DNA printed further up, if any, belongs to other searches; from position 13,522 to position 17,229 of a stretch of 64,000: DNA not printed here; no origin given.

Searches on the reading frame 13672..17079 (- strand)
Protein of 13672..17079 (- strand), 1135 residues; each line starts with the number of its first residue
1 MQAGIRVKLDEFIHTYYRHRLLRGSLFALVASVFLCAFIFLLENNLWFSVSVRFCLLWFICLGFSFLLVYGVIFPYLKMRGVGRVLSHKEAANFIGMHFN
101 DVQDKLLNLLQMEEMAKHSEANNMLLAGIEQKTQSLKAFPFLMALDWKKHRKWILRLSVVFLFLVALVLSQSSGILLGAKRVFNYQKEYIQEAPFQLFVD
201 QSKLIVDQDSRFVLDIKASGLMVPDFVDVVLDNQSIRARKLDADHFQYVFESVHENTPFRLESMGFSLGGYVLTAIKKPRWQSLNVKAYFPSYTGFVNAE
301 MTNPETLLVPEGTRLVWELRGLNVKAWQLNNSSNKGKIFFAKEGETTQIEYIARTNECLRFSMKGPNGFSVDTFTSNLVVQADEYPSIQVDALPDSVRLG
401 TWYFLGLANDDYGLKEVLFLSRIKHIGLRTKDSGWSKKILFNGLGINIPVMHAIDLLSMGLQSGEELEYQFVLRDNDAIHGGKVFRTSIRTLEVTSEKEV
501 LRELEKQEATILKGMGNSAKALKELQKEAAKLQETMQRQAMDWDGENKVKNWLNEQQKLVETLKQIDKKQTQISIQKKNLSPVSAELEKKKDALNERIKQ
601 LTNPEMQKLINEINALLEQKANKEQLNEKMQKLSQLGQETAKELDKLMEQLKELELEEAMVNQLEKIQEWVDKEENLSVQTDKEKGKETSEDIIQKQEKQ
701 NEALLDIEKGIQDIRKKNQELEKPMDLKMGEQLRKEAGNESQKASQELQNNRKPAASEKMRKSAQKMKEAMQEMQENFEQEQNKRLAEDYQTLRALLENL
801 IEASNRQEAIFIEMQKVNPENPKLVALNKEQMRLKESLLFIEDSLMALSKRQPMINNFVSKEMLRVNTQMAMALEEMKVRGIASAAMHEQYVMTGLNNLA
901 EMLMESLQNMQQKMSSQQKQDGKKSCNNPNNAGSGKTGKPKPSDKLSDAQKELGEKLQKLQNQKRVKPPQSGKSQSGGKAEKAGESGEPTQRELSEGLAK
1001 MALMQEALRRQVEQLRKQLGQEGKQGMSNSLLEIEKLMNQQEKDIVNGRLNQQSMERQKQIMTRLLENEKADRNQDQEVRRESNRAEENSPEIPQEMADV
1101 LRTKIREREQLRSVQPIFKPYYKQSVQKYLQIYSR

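Call 7: search_protein_families(library=ncbifam, proteins=[window:13672-17079:-])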
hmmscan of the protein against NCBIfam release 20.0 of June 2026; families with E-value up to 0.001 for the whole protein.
window:13672-17079:- (1135 aa): 0 families

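Call 44: search_protein_families(library=pfam, proteins=[window:13672-17079:-], max_evalue=0.01)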
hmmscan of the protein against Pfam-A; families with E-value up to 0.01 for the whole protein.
window:13672-17079:- (1135 aa): 1 family
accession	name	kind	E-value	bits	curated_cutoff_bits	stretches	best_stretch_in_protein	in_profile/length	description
PF13779.11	DUF4175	-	0.00026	19.6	27.3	1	279-416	192-316/825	Domain of unknown function (DUF4175)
